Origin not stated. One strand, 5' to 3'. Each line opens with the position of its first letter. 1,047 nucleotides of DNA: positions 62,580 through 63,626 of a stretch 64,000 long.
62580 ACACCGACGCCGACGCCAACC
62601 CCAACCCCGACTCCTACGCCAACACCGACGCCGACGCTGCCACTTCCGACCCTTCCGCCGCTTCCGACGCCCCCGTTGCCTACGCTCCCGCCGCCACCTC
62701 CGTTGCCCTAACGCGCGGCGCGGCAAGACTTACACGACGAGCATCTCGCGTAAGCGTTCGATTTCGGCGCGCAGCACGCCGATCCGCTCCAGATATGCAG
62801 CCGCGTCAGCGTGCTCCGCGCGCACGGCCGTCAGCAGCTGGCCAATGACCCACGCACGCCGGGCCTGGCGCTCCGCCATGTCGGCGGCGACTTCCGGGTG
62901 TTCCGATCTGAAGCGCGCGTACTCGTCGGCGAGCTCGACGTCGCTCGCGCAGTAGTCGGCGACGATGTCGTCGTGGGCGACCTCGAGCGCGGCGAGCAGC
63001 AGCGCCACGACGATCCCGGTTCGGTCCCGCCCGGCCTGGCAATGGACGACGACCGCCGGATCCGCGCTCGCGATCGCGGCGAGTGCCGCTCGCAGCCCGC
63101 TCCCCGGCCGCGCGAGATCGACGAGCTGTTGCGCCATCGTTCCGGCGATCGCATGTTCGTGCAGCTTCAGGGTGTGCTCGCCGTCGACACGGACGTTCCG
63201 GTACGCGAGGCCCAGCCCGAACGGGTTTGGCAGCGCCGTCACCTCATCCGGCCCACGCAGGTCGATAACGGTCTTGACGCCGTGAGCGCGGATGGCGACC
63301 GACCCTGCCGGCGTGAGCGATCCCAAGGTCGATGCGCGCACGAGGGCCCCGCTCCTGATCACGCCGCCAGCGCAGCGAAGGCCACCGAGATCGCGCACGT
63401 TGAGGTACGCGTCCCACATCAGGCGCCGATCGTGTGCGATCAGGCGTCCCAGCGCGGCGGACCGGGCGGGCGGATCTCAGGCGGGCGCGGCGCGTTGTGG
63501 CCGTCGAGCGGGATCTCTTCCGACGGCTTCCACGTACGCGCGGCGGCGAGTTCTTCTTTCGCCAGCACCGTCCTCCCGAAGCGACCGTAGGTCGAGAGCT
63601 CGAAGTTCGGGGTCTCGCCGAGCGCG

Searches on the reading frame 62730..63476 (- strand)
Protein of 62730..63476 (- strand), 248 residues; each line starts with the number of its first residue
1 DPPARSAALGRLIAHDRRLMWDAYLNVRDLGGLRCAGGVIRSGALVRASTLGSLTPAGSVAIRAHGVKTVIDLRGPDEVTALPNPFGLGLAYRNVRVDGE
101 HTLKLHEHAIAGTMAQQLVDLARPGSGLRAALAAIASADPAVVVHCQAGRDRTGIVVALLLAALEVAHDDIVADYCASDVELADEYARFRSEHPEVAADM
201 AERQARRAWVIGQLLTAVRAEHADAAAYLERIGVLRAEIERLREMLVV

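Call 8: search_protein_families(library=pfam, proteins=[window:62730-63476:-], max_evalue=0.001)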
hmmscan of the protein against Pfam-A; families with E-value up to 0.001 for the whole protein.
window:62730-63476:- (248 aa): 5 families
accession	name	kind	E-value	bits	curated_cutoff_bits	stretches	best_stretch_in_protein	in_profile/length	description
PF13350.11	Y_phosphatase3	-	1.6e-44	153.1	22.2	1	21-247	3-239/240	Tyrosine phosphatase family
PF22785.1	Tc-R-P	-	1.2e-05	26.2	27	1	134-161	74-101/106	Polymorphic toxin system, DSP-PTPase phosphatase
PF22741.1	PTP-NADK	-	5.1e-05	23.2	27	0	53-87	35-69/163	DSP-PTPase phosphatase fused to NAD+ Kinase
PF22784.1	PTP-SAK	-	5.9e-05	23.6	27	1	135-170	80-118/153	Swiss Army Knife protein, DSP-PTPase phosphatase domain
PF00102.32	Y_phosphatase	-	0.00084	19.5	20.9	0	139-171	169-201/234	Protein-tyrosine phosphatase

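Call 17: find_encoding_contigs(protein=window:62730-63419:-, flank=10000, max_places=6)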
Protein window:62730-63419:- (229 aa): 22 contigs read that carry it; 6 places shown.
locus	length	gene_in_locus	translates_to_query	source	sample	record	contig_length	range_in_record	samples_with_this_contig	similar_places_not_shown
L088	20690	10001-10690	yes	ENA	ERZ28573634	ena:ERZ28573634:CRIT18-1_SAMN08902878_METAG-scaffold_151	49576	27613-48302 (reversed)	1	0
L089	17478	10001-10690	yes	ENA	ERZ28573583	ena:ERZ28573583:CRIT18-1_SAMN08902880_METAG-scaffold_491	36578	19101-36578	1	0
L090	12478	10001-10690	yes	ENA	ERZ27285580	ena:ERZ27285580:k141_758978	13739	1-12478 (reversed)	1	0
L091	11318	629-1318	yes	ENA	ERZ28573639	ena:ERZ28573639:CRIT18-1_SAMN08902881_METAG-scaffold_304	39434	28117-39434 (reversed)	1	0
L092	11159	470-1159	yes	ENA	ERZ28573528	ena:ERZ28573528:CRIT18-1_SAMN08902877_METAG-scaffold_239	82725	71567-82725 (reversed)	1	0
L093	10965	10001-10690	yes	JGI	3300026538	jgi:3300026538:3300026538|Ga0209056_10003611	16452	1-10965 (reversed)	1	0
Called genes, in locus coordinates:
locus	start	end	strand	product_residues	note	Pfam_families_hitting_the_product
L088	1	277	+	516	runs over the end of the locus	PF16655:PhoD_N, PF09423:PhoD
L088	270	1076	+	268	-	PF00459:Inositol_P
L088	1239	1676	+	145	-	PF01957:NfeD (weak)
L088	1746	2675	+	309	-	-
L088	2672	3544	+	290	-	PF15975:Flot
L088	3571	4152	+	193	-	PF01058:Oxidored_q6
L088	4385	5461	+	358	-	PF00346:Complex1_49kDa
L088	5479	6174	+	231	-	-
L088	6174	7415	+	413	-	PF01512:Complex1_51K, PF10531:SLBB (weak), PF10589:NADH_4Fe-4S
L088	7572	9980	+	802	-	PF13510:Fer2_4, PF14691:Fer4_20, PF01266:DAO (weak), PF07992:Pyr_redox_2, PF13450:NAD_binding_8 (weak), PF12838:Fer4_7, PF13187:Fer4_9, PF13237:Fer4_10, +9 more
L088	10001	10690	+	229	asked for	PF13350:Y_phosphatase3, PF22785:Tc-R-P (faint), PF22741:PTP-NADK (faint)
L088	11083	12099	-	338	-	-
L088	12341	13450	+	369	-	PF02636:Methyltransf_28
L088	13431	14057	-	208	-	-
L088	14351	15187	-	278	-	PF00072:Response_reg, PF00486:Trans_reg_C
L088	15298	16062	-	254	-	-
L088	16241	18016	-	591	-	-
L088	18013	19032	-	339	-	-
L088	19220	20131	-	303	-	-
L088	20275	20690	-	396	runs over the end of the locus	PF02350:Epimerase_2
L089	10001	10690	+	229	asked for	PF13350:Y_phosphatase3, PF22785:Tc-R-P (faint), PF22741:PTP-NADK (faint)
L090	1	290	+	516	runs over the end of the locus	PF16655:PhoD_N, PF09423:PhoD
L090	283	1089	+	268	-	PF00459:Inositol_P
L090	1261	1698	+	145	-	PF01957:NfeD (weak)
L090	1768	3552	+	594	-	PF01145:Band_7, PF15975:Flot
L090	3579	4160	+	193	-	PF01058:Oxidored_q6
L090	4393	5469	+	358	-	PF00346:Complex1_49kDa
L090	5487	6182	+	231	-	-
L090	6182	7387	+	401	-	PF01512:Complex1_51K, PF10531:SLBB (weak), PF10589:NADH_4Fe-4S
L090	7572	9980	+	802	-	PF13510:Fer2_4, PF14691:Fer4_20, PF01266:DAO (weak), PF07992:Pyr_redox_2, PF13450:NAD_binding_8 (weak), PF12838:Fer4_7, PF13187:Fer4_9, PF13237:Fer4_10, +9 more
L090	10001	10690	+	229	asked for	PF13350:Y_phosphatase3, PF22785:Tc-R-P (faint), PF22741:PTP-NADK (faint)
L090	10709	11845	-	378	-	-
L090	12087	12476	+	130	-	?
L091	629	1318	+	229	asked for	PF13350:Y_phosphatase3, PF22785:Tc-R-P (faint), PF22741:PTP-NADK (faint)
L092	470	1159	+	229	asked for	PF13350:Y_phosphatase3, PF22785:Tc-R-P (faint), PF22741:PTP-NADK (faint)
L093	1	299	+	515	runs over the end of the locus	PF16655:PhoD_N, PF09423:PhoD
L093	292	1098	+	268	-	PF00459:Inositol_P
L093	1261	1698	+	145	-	PF01957:NfeD (weak)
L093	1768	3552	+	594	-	PF01145:Band_7, PF15975:Flot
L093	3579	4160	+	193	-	PF01058:Oxidored_q6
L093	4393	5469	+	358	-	PF00346:Complex1_49kDa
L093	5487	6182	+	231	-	-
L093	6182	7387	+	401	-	PF01512:Complex1_51K, PF10531:SLBB (weak), PF10589:NADH_4Fe-4S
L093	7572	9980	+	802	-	PF13510:Fer2_4, PF14691:Fer4_20, PF01266:DAO (weak), PF07992:Pyr_redox_2, PF13450:NAD_binding_8 (weak), PF12838:Fer4_7, PF13187:Fer4_9, PF13237:Fer4_10, +9 more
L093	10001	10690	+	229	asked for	PF13350:Y_phosphatase3, PF22785:Tc-R-P (faint), PF22741:PTP-NADK (faint)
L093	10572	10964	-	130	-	?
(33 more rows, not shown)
